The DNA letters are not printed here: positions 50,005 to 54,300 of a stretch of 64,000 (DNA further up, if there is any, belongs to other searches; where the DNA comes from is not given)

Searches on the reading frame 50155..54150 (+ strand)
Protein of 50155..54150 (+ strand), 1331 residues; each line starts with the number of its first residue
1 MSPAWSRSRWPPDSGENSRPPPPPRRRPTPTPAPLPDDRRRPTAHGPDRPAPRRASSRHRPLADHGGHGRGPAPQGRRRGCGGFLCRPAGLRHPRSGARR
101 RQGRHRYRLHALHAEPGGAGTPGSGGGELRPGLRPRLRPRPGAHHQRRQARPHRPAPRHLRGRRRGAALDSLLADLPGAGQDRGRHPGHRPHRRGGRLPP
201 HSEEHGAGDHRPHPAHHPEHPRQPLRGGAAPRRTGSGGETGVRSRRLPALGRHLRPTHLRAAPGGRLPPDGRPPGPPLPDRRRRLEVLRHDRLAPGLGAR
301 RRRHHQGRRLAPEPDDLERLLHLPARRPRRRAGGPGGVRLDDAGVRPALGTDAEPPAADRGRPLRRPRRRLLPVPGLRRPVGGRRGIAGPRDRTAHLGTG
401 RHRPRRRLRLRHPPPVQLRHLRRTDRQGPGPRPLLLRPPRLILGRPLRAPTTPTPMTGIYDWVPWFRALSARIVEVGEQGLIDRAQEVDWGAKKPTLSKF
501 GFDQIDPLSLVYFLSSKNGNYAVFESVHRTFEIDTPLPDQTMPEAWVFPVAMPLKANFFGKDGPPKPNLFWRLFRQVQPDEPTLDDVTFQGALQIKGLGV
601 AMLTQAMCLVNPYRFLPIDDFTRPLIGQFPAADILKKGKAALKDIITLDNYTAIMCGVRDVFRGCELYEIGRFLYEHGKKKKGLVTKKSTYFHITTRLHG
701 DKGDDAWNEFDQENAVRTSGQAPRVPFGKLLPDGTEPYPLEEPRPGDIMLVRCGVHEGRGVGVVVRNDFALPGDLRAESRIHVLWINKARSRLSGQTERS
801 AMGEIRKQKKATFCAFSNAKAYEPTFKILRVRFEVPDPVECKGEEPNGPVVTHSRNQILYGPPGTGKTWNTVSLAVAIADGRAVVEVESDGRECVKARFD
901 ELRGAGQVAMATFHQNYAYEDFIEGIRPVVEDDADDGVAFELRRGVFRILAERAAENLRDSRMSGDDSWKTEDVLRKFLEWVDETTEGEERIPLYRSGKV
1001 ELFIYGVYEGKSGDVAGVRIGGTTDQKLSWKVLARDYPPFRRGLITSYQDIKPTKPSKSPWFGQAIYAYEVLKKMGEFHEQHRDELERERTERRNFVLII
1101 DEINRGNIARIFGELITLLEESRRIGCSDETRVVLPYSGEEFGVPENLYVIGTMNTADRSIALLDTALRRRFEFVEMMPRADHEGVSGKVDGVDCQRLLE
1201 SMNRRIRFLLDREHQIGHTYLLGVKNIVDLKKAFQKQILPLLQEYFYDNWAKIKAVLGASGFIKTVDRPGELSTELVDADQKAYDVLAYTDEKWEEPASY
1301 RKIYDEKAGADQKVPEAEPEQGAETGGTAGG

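Call 7: search_protein_families(library=pfam, proteins=[window:50155-54150:+], max_evalue=0.01)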
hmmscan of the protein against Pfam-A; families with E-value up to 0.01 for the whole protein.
window:50155-54150:+ (1331 aa): 4 families
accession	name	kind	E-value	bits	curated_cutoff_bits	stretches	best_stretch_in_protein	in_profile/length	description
PF07728.20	AAA_5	-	2.1e-13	50.9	22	1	1094-1172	66-139/139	AAA domain (dynein-related subfamily)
PF00004.35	AAA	-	5.1e-06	27.4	21.2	0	1070-1178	33-129/131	ATPase family associated with various cellular activities (AAA)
PF13481.12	AAA_25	-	6.3e-05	23.1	27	1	858-890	37-71/195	AAA domain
PF01695.23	IstB_IS21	-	0.0085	16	24.1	0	852-884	90-123/238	IstB-like ATP binding protein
